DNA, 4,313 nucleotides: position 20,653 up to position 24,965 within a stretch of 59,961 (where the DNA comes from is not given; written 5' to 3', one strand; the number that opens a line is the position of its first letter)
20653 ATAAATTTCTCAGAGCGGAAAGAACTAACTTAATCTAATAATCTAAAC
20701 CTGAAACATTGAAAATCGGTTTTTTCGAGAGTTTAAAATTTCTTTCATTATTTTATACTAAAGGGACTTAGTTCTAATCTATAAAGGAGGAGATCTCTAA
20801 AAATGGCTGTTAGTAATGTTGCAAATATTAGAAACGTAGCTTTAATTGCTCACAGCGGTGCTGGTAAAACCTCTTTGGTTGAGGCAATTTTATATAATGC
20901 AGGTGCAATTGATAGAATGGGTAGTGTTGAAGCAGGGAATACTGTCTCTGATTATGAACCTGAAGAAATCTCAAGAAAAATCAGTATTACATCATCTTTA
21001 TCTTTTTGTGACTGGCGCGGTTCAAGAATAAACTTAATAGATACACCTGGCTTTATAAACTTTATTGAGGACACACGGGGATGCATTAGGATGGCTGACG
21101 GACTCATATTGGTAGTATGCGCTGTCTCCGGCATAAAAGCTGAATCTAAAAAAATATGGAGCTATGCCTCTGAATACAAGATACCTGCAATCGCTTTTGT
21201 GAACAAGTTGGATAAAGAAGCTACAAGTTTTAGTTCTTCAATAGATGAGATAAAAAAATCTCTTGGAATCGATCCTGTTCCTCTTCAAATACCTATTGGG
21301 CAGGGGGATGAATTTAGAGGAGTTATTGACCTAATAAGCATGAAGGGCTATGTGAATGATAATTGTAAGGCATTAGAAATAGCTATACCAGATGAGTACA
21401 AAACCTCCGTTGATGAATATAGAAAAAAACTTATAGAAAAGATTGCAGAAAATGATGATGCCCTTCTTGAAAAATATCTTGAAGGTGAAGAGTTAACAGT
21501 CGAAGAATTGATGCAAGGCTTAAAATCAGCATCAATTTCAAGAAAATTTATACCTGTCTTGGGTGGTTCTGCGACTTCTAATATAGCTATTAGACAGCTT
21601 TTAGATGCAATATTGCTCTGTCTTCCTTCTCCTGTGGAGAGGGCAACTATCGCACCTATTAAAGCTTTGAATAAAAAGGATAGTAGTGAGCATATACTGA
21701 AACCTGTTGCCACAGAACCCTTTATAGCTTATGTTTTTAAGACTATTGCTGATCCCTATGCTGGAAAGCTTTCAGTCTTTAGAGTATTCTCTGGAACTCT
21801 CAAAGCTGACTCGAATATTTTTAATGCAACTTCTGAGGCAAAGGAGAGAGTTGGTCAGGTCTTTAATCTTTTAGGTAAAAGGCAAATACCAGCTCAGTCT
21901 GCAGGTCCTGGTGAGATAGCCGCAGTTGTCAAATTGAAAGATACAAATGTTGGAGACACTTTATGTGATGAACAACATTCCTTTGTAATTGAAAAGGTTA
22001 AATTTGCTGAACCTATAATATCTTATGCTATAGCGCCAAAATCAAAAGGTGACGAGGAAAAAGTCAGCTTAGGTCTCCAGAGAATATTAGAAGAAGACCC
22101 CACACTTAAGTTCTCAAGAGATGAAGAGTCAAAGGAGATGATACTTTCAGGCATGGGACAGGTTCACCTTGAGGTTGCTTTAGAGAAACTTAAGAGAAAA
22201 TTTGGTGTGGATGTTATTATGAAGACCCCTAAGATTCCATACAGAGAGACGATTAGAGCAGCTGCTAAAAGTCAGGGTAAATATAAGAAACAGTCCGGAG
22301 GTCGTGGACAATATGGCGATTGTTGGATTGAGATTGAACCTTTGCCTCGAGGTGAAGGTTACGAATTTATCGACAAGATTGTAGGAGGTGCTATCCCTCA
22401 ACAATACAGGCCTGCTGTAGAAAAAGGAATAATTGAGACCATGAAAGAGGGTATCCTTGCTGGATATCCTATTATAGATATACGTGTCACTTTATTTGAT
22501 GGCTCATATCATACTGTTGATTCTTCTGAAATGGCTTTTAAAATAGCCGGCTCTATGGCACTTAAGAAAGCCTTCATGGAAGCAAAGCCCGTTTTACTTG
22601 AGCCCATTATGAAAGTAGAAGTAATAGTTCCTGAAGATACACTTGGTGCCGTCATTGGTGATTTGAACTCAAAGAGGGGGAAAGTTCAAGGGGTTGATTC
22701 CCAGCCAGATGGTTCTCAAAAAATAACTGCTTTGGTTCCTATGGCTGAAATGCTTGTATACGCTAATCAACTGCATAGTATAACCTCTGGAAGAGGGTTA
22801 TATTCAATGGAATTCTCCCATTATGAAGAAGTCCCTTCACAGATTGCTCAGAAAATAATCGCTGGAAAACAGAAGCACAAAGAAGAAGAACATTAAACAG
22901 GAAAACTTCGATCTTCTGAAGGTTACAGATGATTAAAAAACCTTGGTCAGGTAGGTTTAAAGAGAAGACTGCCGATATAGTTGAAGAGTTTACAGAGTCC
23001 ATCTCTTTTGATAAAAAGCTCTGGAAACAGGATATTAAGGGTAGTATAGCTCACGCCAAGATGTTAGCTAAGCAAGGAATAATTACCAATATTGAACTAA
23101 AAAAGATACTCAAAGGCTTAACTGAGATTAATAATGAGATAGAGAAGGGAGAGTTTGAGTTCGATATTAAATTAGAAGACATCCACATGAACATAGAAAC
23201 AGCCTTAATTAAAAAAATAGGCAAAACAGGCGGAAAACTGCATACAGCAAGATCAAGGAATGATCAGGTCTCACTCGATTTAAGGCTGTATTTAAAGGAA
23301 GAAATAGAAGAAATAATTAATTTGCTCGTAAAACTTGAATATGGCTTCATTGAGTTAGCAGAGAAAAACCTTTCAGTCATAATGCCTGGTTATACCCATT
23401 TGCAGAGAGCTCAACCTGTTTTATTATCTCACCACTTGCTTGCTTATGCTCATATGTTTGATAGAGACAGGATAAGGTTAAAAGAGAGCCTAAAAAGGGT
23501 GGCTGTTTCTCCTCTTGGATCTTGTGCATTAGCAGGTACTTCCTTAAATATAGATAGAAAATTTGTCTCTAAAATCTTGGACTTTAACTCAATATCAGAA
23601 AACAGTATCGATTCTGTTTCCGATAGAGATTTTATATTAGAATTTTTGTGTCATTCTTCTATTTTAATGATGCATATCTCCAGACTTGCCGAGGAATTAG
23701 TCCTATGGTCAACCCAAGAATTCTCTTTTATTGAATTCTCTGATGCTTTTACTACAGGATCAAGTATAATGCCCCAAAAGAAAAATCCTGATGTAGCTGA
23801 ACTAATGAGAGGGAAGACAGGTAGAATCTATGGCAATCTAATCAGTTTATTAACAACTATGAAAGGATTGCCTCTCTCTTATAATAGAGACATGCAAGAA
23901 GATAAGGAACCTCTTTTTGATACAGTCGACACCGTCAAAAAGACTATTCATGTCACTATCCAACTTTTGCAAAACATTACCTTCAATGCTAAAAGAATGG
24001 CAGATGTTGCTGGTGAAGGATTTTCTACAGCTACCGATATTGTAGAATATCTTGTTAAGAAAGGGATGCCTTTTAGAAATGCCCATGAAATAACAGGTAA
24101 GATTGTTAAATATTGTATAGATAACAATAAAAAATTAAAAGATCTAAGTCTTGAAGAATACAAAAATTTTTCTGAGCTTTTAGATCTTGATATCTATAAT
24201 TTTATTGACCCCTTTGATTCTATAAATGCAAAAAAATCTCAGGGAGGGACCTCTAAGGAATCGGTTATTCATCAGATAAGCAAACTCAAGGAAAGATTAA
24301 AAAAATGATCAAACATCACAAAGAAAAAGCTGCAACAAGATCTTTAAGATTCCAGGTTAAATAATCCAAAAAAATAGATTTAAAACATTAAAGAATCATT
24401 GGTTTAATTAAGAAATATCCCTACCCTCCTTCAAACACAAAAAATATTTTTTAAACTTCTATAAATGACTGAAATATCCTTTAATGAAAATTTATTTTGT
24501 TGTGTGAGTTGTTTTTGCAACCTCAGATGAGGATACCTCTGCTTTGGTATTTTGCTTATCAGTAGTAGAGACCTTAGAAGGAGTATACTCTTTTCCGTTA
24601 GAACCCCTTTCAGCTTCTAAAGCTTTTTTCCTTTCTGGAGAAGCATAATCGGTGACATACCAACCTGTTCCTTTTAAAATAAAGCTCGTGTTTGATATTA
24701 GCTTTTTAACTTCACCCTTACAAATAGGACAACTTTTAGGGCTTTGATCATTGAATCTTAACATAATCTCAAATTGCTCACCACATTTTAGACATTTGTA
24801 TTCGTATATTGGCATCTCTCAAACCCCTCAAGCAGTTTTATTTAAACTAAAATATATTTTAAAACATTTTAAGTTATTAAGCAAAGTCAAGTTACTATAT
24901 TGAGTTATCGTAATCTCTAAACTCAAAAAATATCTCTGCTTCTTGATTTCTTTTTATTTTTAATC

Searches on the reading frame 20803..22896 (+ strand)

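Call 7: search_protein_families(library=pfam, proteins=[window:20803-22896:+], max_evalue=0.001)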
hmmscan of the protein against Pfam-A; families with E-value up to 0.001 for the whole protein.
window:20803-22896:+ (697 aa): 8 families
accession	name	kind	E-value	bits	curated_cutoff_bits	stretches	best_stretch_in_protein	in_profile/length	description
PF03764.24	EFG_IV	-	1.5e-49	167.2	24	1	476-595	1-121/121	Elongation factor G, domain IV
PF00009.33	GTP_EFTU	-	4.8e-43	147.4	26.5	1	8-276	2-188/188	Elongation factor Tu GTP binding domain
PF14492.12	EFG_III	-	7.1e-31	106.5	27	1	401-474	1-74/75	Elongation Factor G, domain III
PF00679.30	EFG_C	-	4.5e-29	100.8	27.9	1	597-684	1-88/89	Elongation factor G C-terminus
PF22042.2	EF-G_D2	-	4.4e-19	68.8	27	1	306-389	1-83/84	Elongation factor G domain 2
PF03144.31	GTP_EFTU_D2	-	7.7e-10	39.5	30.3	1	321-388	1-73/73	Elongation factor Tu domain 2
PF01926.29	MMR_HSR1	-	3.1e-06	27.7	21.9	1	12-135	2-113/113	50S ribosome-binding GTPase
PF16658.11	RF3_C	-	2.9e-05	24.3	40.1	1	412-491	17-96/132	Class II release factor RF3, C-terminal domain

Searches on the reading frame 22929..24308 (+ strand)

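Call 7: search_protein_families(library=pfam, proteins=[window:22929-24308:+], max_evalue=0.001)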
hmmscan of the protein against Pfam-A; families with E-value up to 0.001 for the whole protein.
window:22929-24308:+ (459 aa): 2 families
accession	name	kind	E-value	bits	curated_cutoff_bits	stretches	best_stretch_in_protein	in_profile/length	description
PF00206.25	Lyase_1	-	2.9e-79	267.1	27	1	8-302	1-312/312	Lyase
PF14698.11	ASL_C2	-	2.7e-26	92.2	27.3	1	365-433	1-69/69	Argininosuccinate lyase C-terminal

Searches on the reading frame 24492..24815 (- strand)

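Call 7: search_protein_families(library=pfam, proteins=[window:24492-24815:-], max_evalue=0.001)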
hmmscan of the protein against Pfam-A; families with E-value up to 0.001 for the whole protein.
window:24492-24815:- (107 aa): 1 family
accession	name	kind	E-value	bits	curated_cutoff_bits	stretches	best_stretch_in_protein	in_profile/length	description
PF09723.15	Zn_ribbon_8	-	6e-15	55.4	34.4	1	1-40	1-41/41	Zinc ribbon domain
